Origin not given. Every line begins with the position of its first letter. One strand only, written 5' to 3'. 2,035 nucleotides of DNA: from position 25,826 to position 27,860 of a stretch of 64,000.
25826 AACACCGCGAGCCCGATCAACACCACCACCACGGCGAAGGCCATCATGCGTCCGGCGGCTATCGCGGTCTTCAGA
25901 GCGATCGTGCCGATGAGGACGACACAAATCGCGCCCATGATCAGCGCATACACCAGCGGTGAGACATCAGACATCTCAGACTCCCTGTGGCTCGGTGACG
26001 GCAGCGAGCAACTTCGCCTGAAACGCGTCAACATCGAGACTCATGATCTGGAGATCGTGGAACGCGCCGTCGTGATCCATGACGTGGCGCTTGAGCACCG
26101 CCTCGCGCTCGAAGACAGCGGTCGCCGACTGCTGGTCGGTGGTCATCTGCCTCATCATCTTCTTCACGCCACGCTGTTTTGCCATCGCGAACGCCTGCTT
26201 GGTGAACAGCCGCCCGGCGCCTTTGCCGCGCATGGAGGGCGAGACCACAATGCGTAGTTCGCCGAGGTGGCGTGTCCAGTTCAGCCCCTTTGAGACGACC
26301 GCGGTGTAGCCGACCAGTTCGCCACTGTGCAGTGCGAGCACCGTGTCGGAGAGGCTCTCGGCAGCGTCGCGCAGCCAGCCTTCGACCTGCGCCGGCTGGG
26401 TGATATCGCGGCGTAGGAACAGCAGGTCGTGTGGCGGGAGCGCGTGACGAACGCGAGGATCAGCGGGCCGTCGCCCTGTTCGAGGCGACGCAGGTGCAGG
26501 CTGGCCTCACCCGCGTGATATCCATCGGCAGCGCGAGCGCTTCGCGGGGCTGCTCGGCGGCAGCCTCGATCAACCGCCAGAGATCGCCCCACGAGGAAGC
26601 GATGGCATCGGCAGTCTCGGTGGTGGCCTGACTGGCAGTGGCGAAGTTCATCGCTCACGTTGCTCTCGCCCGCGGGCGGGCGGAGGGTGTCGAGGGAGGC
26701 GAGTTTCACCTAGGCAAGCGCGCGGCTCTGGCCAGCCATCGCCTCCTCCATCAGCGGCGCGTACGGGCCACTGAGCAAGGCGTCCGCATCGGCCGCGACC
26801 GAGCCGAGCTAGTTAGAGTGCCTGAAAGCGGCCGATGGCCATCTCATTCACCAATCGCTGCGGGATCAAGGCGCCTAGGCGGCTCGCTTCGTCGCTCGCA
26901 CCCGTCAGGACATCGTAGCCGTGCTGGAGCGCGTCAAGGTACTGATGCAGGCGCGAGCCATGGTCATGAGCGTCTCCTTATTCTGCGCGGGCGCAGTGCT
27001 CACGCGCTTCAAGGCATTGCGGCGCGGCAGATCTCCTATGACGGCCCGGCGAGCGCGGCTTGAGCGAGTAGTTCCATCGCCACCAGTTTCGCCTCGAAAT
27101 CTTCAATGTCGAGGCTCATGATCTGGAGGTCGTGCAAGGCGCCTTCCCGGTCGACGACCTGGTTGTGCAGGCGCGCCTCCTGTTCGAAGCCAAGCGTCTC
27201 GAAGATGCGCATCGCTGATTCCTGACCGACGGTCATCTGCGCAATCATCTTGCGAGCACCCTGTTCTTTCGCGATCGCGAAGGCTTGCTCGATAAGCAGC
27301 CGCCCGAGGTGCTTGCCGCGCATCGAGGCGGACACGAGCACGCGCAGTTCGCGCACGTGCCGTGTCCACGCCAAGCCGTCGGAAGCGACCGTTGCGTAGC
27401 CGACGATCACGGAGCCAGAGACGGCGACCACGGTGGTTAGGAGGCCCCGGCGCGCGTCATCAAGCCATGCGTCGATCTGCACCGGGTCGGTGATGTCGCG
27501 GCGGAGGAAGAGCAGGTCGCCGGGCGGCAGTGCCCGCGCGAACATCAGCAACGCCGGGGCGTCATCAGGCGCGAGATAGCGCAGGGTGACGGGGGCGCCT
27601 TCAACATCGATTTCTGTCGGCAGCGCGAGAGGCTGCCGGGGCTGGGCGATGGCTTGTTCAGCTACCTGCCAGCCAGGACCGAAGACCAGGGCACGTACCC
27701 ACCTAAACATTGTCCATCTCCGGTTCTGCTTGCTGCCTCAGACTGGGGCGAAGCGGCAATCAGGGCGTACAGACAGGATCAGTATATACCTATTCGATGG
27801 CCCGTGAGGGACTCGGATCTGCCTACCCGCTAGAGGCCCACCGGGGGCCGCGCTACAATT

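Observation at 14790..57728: Unusual density of disrupted or fragmentary genes in one 64-kb window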

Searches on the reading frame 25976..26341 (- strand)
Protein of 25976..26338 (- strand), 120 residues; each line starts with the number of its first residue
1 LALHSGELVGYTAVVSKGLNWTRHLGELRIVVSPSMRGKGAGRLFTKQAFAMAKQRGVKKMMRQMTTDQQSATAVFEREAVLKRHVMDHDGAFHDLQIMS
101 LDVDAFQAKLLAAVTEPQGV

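Call 57: list_cluster_members(proteins=[window:25976-26338:-, window:26460-26648:-, window:27036-27707:-, window:33364-34767:+, window:35501-36604:-, window:14847-15212:+, window:57480-57725:+, window:42734-42898:+])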
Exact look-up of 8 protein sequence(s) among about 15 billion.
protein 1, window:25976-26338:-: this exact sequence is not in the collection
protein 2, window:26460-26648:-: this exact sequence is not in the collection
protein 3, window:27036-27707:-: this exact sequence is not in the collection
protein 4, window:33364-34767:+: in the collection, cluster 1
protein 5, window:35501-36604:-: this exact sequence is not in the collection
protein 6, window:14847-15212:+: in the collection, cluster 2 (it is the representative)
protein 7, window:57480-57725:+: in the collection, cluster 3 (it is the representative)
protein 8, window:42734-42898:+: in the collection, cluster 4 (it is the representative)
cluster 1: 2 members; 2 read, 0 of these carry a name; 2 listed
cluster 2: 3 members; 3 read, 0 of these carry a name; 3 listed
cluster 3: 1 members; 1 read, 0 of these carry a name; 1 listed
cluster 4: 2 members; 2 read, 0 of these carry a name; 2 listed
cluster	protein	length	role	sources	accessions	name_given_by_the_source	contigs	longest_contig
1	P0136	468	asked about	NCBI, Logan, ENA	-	-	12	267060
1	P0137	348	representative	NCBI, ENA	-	-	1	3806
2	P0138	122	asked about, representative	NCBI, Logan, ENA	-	-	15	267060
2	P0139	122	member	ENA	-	-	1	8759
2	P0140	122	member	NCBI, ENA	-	-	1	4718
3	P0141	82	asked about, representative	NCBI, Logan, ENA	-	-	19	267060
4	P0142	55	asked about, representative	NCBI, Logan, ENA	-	-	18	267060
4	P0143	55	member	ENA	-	-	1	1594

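Call 58: find_encoding_contigs(protein=P0137, flank=5000, max_places=4)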
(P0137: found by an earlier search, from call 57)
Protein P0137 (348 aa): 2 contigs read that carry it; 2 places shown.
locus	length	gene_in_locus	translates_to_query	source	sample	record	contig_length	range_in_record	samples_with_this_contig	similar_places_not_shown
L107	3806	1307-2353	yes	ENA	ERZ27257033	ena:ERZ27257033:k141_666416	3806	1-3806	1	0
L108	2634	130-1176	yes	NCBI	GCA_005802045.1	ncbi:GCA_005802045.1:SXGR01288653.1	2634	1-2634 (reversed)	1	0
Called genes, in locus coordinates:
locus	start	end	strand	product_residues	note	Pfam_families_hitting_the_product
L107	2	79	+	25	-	?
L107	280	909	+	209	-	PF01782:RimM, PF05239:PRC, PF24986:PRC_RimM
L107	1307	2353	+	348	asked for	PF07690:MFS_1, PF06779:MFS_4, PF07690:MFS_1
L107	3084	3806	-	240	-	?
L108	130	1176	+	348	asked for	PF07690:MFS_1, PF06779:MFS_4, PF07690:MFS_1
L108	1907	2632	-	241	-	?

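Call 59: find_encoding_contigs(protein=P0140, flank=5000, max_places=4)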
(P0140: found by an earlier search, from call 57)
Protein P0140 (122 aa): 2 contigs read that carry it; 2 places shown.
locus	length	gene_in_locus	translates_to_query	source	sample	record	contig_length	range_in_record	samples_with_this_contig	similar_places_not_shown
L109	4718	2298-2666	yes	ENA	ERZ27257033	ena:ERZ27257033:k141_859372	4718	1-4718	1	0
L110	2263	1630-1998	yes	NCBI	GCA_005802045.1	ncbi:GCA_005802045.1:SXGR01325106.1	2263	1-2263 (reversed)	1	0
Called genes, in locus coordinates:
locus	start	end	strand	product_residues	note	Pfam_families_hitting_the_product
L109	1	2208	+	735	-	?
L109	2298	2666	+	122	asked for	PF07690:MFS_1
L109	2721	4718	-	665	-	?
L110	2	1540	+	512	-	?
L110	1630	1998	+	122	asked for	PF07690:MFS_1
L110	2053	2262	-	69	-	?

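Call 62: list_cluster_members(proteins=[window:25979-26341:-, window:26463-26651:-, window:27039-27710:-, window:24896-25810:+, window:19230-21149:+])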
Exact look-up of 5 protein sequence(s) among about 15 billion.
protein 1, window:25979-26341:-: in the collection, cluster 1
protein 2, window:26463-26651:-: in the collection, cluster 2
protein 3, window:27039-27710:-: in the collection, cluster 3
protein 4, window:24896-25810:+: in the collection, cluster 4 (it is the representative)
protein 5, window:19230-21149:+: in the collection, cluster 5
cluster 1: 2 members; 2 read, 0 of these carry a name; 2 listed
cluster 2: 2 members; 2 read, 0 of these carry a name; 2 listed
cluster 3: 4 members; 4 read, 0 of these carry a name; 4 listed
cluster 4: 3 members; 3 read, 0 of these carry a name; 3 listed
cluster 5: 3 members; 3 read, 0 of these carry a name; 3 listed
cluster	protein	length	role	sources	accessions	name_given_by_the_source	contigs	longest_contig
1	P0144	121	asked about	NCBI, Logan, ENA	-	-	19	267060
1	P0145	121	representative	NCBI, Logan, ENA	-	-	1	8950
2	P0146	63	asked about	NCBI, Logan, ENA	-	-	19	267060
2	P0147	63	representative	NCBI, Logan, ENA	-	-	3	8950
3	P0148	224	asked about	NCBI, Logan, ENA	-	-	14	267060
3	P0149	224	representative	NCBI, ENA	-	-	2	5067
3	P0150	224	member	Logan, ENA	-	-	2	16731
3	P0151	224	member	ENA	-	-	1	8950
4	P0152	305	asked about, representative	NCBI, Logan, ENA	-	-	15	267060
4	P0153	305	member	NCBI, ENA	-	-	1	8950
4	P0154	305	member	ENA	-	-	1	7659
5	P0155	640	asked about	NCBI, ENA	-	-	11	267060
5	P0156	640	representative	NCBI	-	-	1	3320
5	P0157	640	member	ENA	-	-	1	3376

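Call 63: find_encoding_contigs(protein=P0145, flank=6000, max_places=4)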
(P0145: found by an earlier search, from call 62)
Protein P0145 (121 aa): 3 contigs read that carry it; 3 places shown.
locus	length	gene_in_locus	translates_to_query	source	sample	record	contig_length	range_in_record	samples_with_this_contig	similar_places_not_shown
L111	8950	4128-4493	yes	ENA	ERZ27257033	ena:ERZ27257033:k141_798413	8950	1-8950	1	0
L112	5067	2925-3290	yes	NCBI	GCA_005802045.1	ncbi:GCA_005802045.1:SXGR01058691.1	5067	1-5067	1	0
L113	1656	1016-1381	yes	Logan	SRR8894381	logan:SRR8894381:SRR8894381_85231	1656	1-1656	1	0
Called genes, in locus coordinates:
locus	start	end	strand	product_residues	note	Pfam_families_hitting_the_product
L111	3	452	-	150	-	?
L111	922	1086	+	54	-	-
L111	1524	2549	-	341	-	PF00044:Gp_dh_N, PF02800:Gp_dh_C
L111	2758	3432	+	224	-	PF00583:Acetyltransf_1, PF13673:Acetyltransf_10 (weak), PF13420:Acetyltransf_4 (weak), PF13508:Acetyltransf_7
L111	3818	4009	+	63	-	-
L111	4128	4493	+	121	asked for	PF00583:Acetyltransf_1, PF13508:Acetyltransf_7 (weak)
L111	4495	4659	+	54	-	-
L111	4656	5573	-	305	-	-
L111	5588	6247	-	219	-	PF00578:AhpC-TSA, PF08534:Redoxin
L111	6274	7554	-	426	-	PF03952:Enolase_N, PF00113:Enolase_C, PF13378:MR_MLE_C (weak)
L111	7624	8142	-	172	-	PF13302:Acetyltransf_3, PF00583:Acetyltransf_1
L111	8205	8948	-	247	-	?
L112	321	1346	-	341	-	PF00044:Gp_dh_N, PF02800:Gp_dh_C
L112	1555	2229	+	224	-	PF00583:Acetyltransf_1, PF13673:Acetyltransf_10 (weak), PF13420:Acetyltransf_4 (weak), PF13508:Acetyltransf_7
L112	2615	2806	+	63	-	-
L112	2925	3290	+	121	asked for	PF00583:Acetyltransf_1, PF13508:Acetyltransf_7 (weak)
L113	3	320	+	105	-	?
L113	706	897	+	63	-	-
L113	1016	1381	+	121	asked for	PF00583:Acetyltransf_1, PF13508:Acetyltransf_7 (weak)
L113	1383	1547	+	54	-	-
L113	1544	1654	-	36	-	?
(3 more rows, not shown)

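Call 64: find_encoding_contigs(protein=P0156, flank=3000, max_places=4)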
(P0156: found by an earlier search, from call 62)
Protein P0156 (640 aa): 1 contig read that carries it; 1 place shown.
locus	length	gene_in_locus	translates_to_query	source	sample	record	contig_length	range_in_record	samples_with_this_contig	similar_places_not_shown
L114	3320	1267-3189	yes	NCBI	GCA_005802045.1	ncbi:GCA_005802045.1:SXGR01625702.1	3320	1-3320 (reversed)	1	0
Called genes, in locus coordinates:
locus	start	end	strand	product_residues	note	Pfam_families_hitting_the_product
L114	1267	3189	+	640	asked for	PF01541:GIY-YIG (weak), PF27096:UvrC_M, PF02151:UVR (weak), PF22920:UvrC_RNaseH, PF08459:UvrC_RNaseH_dom, PF14520:HHH_5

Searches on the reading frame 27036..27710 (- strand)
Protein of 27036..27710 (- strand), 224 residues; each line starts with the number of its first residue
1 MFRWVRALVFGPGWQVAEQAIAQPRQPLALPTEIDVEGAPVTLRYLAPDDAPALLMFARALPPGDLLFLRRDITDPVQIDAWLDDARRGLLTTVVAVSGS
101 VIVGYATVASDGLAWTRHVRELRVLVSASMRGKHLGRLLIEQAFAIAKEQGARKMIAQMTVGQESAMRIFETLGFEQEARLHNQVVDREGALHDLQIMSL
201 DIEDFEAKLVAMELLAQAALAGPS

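Call 13: search_protein_families(library=pfam, max_evalue=0.01, proteins=[window:27036-27710:-])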
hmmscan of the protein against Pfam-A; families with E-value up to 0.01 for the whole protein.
window:27036-27710:- (224 aa): 5 families
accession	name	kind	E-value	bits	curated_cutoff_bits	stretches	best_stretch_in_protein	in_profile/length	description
PF00583.31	Acetyltransf_1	-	1.5e-11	45.1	20.7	1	82-175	24-116/116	Acetyltransferase (GNAT) family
PF13508.13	Acetyltransf_7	-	1.9e-08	35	27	1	93-177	5-84/84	Acetyltransferase (GNAT) domain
PF13673.13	Acetyltransf_10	-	5.7e-06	26.8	23.6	1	90-177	30-109/128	Acetyltransferase (GNAT) domain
PF13420.13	Acetyltransf_4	-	6.1e-05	23.5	24.3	1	102-184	60-143/155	Acetyltransferase (GNAT) domain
PF13302.13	Acetyltransf_3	-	0.00089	20.4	25.4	1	41-176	2-138/138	Acetyltransferase (GNAT) domain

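Call 26: search_protein_families(library=ncbifam, max_evalue=0.01, proteins=[window:27036-27710:-])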
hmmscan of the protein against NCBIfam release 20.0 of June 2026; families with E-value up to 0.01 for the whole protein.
window:27036-27710:- (224 aa): 10 families
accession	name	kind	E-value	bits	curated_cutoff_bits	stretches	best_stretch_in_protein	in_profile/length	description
NF040503.1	resist_ArsN1a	equivalog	1.9e-08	34.2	170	1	75-198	33-155/159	arsinothricin resistance N-acetyltransferase ArsN1 family A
NF040502.1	PPT_acetyltrans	equivalog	2.7e-07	30.4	300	1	74-202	38-168/183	phosphinothricin N-acetyltransferase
TIGR01575.1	rimI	equivalog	7.6e-06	26.1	86.4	1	92-183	33-120/132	ribosomal protein S18-alanine N-acetyltransferase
NF040504.1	resist_ArsN1b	equivalog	9.3e-06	25.5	210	1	94-195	51-152/159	arsinothricin resistance N-acetyltransferase ArsN1 family B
NF000487.1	stat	exception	2e-05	24.2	420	1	93-176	80-162/189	streptothricin N-acetyltransferase STAT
NF049894.1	CG3035_N_ac_Glu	equivalog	5.2e-05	22.6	280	1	104-180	221-294/300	N-acetylglutamate synthase, CG3035 family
NF002959.0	PRK03624.1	equivalog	0.00032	20.4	124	1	124-181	78-135/147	GNAT family acetyltransferase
NF040501.1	resist_ArsN2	equivalog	0.00032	20.3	125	1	108-180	37-106/133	arsenic resistance N-acetyltransferase ArsN2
TIGR03448.1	mycothiol_MshD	equivalog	0.0014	18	163.1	1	102-177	212-287/294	mycothiol synthase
NF005840.0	PRK07757.1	equivalog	0.003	17.5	154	1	95-177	46-120/153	N-acetyltransferase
